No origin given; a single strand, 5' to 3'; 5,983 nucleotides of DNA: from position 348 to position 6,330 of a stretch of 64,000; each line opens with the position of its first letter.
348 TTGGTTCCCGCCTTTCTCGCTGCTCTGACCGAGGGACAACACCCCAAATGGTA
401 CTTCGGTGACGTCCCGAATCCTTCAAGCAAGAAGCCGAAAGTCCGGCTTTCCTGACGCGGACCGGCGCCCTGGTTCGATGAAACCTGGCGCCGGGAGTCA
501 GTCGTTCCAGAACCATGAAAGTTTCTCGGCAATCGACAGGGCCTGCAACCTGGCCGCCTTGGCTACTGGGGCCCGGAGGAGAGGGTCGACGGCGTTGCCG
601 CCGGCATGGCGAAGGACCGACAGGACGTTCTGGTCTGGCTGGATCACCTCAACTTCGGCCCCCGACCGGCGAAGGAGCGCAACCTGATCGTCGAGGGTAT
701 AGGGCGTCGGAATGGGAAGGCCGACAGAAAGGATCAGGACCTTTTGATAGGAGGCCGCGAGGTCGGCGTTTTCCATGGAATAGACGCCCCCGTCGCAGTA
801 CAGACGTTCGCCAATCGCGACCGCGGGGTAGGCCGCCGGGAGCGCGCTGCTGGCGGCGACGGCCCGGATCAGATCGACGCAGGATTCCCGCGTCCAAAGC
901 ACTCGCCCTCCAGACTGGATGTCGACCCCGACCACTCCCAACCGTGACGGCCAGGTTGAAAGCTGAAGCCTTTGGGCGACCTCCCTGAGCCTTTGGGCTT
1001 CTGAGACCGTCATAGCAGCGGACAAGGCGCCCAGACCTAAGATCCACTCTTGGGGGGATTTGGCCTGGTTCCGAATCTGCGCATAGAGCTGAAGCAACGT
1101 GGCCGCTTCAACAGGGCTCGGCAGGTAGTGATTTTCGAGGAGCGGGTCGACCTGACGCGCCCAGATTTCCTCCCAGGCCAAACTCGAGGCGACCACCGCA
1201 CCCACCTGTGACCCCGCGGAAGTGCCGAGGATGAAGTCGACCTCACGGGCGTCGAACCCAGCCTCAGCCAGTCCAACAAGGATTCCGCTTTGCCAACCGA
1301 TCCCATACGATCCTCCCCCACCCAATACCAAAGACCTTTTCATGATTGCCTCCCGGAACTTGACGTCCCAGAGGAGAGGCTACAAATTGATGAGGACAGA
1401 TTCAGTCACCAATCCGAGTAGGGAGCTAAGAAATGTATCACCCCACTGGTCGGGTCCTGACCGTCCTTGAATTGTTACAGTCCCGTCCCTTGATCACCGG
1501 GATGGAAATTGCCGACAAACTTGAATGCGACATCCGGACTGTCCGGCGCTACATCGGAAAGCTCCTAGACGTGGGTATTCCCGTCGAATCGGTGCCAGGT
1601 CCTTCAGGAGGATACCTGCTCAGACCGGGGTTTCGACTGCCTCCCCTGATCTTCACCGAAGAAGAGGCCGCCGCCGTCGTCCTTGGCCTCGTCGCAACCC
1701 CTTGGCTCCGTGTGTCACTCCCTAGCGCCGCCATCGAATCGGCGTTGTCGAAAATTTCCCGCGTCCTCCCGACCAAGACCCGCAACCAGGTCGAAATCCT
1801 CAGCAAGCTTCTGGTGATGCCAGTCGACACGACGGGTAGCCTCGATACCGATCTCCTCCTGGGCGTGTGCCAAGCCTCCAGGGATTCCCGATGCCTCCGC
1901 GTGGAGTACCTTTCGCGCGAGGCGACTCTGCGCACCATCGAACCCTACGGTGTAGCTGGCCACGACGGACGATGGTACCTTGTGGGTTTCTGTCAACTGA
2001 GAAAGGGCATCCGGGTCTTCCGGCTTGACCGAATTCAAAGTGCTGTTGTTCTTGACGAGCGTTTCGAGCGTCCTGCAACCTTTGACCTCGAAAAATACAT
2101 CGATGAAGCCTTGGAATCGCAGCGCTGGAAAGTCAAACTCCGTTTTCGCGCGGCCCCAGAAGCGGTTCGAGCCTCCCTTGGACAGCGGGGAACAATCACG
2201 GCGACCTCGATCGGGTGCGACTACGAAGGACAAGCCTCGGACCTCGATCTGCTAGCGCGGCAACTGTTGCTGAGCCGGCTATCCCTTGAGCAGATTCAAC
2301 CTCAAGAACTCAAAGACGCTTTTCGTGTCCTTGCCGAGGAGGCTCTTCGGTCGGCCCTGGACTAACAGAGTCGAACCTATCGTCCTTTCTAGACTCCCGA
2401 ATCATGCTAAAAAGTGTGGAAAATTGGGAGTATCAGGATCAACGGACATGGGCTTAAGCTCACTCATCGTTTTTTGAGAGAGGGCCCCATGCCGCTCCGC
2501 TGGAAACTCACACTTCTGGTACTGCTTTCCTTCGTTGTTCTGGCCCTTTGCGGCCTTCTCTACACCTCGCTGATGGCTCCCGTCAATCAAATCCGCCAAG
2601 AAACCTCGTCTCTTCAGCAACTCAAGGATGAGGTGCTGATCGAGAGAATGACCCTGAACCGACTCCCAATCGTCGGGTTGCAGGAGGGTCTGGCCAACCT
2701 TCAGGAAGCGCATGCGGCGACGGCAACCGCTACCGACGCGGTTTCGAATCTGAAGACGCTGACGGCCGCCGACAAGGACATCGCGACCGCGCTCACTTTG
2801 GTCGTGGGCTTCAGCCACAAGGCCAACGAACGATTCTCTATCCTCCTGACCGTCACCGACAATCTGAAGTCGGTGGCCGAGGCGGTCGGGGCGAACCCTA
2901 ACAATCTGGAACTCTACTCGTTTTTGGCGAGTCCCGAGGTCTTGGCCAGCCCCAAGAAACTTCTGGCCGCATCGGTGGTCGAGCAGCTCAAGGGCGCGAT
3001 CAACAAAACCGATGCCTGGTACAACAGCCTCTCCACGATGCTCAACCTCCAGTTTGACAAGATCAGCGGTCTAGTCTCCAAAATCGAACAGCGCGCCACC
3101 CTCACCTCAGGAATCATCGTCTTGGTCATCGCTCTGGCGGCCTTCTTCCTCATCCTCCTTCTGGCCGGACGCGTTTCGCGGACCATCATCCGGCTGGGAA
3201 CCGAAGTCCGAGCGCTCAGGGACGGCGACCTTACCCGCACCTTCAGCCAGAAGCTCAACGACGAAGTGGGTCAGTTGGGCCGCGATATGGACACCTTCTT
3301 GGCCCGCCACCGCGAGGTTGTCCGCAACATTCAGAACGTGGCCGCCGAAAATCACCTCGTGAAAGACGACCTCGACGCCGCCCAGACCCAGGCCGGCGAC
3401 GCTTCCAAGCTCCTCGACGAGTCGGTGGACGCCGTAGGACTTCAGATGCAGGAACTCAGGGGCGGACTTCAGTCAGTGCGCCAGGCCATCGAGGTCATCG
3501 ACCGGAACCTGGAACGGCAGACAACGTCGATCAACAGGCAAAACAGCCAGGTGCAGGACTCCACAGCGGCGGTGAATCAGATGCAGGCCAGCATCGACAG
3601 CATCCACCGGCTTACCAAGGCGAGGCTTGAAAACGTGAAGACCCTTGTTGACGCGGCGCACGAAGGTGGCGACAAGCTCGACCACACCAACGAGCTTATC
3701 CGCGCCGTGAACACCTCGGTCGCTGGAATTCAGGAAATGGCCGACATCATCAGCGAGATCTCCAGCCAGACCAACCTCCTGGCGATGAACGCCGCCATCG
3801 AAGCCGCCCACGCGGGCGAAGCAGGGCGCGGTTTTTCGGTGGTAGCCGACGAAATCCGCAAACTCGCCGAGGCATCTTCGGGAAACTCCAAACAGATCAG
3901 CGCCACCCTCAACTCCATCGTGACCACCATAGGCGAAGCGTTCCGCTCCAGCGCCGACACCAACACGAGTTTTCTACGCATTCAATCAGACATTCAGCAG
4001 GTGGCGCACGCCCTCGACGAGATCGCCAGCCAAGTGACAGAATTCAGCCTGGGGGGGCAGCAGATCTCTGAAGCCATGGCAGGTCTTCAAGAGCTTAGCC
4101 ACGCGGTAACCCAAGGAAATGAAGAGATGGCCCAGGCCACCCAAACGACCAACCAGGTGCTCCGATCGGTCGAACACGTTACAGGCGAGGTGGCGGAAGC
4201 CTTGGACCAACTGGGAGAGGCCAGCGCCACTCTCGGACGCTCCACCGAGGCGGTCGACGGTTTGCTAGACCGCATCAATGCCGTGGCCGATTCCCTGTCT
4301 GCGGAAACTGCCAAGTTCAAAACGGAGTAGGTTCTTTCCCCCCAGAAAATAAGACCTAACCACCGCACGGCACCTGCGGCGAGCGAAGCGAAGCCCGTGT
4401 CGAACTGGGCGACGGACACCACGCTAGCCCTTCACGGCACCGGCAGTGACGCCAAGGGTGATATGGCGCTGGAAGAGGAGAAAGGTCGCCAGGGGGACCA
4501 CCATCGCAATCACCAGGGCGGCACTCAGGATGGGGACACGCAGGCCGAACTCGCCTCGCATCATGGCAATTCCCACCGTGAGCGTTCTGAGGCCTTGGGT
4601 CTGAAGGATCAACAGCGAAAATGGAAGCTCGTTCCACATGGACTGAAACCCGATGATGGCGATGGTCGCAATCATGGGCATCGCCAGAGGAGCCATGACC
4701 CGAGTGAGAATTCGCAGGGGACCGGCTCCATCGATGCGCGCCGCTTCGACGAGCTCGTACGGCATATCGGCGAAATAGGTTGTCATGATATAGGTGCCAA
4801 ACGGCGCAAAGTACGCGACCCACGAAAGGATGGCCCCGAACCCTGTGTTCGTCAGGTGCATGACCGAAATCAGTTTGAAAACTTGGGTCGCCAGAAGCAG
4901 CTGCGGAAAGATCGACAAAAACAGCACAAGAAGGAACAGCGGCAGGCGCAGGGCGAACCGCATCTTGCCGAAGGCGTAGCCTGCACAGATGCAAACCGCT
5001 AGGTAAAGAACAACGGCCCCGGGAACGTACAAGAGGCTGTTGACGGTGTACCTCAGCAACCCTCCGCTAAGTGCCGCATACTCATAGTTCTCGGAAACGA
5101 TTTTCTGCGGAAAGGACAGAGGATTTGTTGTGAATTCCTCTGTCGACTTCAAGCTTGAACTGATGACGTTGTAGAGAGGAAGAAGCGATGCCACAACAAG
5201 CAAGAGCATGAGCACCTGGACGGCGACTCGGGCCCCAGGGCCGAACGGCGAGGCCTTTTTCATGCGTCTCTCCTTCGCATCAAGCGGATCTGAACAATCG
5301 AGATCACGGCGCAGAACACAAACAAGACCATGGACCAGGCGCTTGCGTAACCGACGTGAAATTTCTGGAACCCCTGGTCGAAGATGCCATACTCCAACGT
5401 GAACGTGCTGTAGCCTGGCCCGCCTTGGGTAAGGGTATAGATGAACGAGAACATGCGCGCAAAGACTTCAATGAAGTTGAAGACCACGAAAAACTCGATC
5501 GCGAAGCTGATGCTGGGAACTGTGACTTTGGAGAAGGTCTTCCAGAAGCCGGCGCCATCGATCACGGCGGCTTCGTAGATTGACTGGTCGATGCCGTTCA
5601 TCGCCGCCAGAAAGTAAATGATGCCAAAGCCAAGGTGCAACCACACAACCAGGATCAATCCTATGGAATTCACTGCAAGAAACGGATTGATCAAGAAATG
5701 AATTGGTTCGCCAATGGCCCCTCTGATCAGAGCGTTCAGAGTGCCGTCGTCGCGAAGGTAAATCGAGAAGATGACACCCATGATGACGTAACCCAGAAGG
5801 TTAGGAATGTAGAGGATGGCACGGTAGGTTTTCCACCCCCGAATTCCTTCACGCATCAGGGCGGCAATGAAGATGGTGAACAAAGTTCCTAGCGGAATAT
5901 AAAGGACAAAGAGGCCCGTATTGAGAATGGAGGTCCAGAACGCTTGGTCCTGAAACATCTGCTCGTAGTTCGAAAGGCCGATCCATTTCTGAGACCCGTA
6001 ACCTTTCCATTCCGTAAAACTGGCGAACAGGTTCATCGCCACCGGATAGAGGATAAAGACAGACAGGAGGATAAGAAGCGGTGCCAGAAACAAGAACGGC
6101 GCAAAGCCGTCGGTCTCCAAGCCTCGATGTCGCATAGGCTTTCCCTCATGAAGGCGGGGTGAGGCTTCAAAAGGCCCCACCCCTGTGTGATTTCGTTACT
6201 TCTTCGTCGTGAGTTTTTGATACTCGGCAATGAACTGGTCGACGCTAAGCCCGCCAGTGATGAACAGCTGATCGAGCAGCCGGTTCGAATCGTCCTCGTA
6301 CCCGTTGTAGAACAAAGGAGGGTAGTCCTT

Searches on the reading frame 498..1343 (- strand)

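Call 6: search_protein_families(library=pfam, proteins=[window:498-1343:-])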
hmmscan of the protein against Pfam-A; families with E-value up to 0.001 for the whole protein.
window:498-1343:- (281 aa): 1 family
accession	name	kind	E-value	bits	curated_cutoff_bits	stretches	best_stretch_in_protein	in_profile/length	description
PF01734.28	Patatin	-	4.1e-17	63.4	27.7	1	5-196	1-190/191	Patatin-like phospholipase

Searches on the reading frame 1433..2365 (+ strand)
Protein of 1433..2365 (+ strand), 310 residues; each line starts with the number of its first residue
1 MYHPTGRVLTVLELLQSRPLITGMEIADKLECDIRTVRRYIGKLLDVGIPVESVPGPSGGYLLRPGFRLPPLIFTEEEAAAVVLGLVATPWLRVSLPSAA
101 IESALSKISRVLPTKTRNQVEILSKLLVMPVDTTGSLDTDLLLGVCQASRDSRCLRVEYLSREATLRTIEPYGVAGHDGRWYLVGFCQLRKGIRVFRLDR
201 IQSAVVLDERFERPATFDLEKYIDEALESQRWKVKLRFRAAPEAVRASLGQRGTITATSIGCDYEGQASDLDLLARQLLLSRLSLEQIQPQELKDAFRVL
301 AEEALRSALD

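Call 6: search_protein_families(library=pfam, proteins=[window:1433-2365:+])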
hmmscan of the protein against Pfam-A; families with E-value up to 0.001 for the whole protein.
window:1433-2365:+ (310 aa): 4 families
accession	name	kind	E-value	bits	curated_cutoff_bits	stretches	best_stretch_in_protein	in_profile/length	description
PF13280.12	WYL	-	9.8e-20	70.8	21.8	1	142-205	3-69/70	WYL domain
PF08279.18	HTH_11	-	1.2e-13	51.1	25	1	7-61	1-54/55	HTH domain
PF03444.21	HrcA_DNA-bdg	-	1.5e-05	25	21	1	18-61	21-63/79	Winged helix-turn-helix transcription repressor, HrcA DNA-binding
PF19187.6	HTH_PafC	-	3e-05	24.3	32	0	7-55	5-52/115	PafC helix-turn-helix domain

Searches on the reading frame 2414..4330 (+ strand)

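Call 6: search_protein_families(library=pfam, proteins=[window:2414-4330:+])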
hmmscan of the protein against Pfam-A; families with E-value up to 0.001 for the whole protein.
window:2414-4330:+ (638 aa): 5 families
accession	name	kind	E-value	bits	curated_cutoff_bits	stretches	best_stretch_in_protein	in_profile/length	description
PF00015.26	MCPsignal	-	3.7e-32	112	34.6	1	413-576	9-169/172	Methyl-accepting chemotaxis protein (MCP) signalling domain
PF00672.30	HAMP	-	5.1e-06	27.1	25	1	249-298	1-50/53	HAMP domain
PF13166.12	AAA_13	-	3.5e-05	23.2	36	1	262-437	262-447/713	AAA domain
PF20155.4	TMP_3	-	0.00061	20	41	1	527-621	3-97/192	Tape measure protein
PF25217.1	CreS_N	-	0.00064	20.7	27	0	592-630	24-62/80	Crescentin, N-terminal segment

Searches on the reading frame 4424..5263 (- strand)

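Call 6: search_protein_families(library=pfam, proteins=[window:4424-5263:-])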
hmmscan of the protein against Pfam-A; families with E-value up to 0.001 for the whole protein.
window:4424-5263:- (279 aa): 1 family
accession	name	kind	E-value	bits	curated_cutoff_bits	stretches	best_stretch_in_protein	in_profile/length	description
PF00528.27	BPD_transp_1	-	1.3e-14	54.8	26.4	1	93-268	3-178/184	Binding-protein-dependent transport system inner membrane component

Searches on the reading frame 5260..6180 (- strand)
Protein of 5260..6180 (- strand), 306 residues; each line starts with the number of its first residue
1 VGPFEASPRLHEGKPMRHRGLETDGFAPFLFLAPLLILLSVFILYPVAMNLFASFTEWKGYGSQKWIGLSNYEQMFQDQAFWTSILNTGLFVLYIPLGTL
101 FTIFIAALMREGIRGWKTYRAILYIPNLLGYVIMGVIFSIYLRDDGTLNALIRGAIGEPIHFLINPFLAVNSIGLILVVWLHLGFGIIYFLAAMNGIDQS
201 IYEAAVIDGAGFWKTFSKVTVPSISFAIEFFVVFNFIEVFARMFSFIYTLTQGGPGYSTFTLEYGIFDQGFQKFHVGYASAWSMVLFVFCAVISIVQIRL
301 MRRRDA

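Call 6: search_protein_families(library=pfam, proteins=[window:5260-6180:-])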
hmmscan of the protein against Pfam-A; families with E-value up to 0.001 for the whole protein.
window:5260-6180:- (306 aa): 1 family
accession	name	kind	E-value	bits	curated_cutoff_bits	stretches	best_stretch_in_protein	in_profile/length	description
PF00528.27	BPD_transp_1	-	2.1e-07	31.3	26.4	1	99-303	2-181/184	Binding-protein-dependent transport system inner membrane component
